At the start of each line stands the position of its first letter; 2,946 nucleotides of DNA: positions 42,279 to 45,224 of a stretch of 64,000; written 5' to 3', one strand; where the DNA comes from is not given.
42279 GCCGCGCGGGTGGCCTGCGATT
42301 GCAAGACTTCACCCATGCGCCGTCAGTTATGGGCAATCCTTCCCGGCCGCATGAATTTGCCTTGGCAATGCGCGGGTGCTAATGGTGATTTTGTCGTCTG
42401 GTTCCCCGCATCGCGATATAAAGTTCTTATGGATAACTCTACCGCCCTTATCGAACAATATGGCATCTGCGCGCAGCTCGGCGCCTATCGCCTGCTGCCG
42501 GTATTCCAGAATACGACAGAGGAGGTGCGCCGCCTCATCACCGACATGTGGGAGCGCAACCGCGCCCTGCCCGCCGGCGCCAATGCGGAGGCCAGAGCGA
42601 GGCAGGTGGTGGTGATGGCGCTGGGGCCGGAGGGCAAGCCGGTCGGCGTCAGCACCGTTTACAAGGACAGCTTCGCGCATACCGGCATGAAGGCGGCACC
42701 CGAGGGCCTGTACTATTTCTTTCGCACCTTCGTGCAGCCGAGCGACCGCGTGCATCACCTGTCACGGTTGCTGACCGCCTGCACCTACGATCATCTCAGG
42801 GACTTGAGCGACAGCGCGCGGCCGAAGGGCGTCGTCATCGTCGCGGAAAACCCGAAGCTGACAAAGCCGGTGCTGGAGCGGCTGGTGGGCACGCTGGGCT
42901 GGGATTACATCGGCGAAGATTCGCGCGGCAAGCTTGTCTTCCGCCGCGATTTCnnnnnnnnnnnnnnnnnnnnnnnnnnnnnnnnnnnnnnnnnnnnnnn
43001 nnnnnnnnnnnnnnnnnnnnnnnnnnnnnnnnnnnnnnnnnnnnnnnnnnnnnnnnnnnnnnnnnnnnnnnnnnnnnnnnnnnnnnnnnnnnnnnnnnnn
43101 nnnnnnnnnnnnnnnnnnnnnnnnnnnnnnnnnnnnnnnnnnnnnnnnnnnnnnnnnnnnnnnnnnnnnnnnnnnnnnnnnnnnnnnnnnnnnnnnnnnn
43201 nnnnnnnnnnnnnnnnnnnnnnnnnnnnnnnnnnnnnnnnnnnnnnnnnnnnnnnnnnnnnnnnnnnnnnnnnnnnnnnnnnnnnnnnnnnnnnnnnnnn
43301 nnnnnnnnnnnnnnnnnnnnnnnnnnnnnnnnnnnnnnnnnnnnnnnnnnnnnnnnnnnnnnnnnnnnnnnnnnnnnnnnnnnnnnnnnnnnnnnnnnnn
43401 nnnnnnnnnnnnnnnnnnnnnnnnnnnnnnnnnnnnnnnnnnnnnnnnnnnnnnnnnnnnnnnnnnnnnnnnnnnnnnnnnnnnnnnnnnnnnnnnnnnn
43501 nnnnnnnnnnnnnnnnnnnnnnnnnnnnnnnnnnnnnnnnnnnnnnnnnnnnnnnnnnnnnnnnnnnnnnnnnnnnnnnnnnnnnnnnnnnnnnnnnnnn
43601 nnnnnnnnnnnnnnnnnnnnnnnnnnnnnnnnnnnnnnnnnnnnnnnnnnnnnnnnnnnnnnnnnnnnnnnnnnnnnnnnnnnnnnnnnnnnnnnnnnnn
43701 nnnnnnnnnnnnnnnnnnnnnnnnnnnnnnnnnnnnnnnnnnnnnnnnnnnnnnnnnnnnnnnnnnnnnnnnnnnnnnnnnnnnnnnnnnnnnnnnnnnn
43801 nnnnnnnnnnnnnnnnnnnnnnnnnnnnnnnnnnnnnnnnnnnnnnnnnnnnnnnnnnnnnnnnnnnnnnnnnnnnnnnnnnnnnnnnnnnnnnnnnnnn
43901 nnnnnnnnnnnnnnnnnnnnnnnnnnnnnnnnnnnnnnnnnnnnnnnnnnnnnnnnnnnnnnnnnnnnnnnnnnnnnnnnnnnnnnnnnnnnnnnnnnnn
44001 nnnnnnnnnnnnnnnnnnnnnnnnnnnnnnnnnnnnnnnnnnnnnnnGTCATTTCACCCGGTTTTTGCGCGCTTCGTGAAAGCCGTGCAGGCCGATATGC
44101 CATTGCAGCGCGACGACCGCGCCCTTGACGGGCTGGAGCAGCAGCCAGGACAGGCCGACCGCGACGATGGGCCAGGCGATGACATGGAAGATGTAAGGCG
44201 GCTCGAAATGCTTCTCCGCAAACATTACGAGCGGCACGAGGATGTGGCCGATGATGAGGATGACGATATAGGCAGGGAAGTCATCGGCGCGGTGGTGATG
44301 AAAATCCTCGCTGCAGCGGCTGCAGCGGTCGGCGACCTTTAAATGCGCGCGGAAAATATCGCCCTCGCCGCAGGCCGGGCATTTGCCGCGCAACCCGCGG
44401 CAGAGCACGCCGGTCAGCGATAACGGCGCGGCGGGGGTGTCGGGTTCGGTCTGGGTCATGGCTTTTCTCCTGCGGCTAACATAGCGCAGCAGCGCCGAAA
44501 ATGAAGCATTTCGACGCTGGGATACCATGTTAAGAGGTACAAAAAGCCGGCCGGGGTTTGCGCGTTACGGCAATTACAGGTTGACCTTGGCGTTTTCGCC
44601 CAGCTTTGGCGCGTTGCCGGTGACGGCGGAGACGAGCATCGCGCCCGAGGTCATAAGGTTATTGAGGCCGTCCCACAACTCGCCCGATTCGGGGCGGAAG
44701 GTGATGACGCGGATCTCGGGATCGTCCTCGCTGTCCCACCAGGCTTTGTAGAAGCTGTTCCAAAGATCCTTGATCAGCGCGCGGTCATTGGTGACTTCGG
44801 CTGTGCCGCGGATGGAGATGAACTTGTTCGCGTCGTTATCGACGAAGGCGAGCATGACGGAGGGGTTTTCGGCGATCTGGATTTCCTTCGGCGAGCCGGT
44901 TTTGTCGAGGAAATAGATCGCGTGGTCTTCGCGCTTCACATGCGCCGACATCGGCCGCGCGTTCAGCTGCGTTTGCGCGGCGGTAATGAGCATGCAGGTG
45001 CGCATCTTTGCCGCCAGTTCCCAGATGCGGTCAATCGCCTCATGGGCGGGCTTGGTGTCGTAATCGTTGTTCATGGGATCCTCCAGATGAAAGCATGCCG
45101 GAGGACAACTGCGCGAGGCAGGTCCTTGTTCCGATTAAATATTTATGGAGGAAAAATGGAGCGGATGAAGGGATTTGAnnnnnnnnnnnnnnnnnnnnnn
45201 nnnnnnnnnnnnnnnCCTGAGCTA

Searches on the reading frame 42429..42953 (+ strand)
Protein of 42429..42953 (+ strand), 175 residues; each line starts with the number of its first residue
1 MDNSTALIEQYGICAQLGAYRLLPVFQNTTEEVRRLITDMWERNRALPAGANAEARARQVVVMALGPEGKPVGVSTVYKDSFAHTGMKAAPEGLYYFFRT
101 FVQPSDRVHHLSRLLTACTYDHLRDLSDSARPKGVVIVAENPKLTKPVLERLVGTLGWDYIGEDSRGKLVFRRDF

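Call 71: find_homologous_proteins(query=window:42429-42953:+, max_evalue=0.00001)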
Query window:42429-42953:+ (175 aa): 18 proteins with E <= 0.00001 among 327 candidates.
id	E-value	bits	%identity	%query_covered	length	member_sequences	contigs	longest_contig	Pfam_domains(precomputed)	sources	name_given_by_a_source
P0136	9.7e-113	392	100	100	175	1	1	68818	-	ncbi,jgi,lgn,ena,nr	ncbi:MAG TPA: hypothetical protein VEF76_07245 [Patescibacteria group bacterium]|nr:hypothetical pro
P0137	1.7e-81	290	72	100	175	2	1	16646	-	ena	-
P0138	7.3e-78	278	70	100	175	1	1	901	-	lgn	-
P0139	2.0e-77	277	72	96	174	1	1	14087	-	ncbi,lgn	-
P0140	1.9e-76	274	71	100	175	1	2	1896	-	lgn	-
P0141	9.2e-76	271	71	100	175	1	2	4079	-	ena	-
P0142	4.2e-74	266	74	91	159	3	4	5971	-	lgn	-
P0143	1.3e-73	264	69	100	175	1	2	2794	-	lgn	-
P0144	4.7e-73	262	66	100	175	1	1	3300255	-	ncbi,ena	-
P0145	3.7e-64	234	59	100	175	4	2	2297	-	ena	-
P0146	2.5e-63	231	58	100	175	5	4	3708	-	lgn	-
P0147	3.6e-57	211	54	100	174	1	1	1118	-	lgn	-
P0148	5.7e-56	207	55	100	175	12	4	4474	-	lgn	-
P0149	9.0e-55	203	53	100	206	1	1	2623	-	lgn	-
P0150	5.1e-54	201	54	100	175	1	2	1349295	-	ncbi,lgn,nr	ncbi:MAG: hypothetical protein PSY14_12390 [bacterium]|nr:hypothetical protein [bacterium]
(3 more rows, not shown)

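Call 72: find_encoding_contigs(protein=P0150, flank=10000, max_places=2)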
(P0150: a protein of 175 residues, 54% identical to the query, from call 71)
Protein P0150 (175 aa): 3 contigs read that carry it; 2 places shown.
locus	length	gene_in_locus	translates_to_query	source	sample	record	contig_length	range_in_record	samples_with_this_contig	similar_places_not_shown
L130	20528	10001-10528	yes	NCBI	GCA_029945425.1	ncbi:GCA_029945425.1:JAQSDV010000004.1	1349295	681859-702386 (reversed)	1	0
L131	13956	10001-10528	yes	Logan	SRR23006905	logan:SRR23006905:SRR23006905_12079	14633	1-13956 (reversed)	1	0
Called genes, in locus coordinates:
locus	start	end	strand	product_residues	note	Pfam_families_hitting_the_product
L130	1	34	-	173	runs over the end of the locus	PF04073:tRNA_edit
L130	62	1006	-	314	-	PF08238:Sel1 (faint)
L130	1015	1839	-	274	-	PF13672:PP2C_2 (faint)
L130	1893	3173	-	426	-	PF01546:Peptidase_M20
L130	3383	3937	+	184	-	-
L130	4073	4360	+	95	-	-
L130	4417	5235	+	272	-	-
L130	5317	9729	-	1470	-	PF00353:HemolysinCabind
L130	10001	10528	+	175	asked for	-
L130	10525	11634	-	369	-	PF16261:DUF4915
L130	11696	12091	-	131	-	PF06170:DUF983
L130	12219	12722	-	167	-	PF01243:PNPOx_N, PF16242:Pyrid_ox_like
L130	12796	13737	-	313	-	-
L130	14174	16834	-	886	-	PF01266:DAO (weak), PF02737:3HCDH_N, PF03446:NAD_binding_2 (faint), PF00725:3HCDH, PF00378:ECH_1 (weak)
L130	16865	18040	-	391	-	PF00108:Thiolase_N, PF02803:Thiolase_C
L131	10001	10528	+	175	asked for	-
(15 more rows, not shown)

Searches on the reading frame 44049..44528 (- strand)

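Call 59: search_protein_families(library=pfam, proteins=[window:44049-44528:-], max_evalue=0.001)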
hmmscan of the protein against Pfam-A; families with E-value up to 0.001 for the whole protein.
window:44049-44528:- (159 aa): 1 family
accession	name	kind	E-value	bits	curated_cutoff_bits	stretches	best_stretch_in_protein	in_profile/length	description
PF06170.17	DUF983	-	2.1e-31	108.5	22.6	1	59-143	1-85/85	Protein of unknown function (DUF983)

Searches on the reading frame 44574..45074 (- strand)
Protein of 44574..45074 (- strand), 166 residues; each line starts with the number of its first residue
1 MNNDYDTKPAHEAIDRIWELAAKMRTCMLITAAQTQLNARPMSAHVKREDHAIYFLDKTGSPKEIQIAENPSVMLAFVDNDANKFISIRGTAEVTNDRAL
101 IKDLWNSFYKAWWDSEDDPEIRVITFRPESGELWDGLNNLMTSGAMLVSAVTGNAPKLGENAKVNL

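Call 59: search_protein_families(library=pfam, proteins=[window:44574-45074:-], max_evalue=0.001)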
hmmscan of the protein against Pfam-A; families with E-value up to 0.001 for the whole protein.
window:44574-45074:- (166 aa): 3 families
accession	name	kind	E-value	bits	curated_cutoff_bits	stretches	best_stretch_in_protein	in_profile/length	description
PF16242.11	Pyrid_ox_like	-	4.4e-37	127.3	28.8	1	12-155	1-147/149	Pyridoxamine 5'-phosphate oxidase like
PF01243.27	PNPOx_N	-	2.8e-12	47.5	28.1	1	19-134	7-119/120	Pyridoxamine 5'-phosphate oxidase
PF12900.13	Pyridox_ox_2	-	0.00016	22.1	27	1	15-120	3-122/140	Pyridoxamine 5'-phosphate oxidase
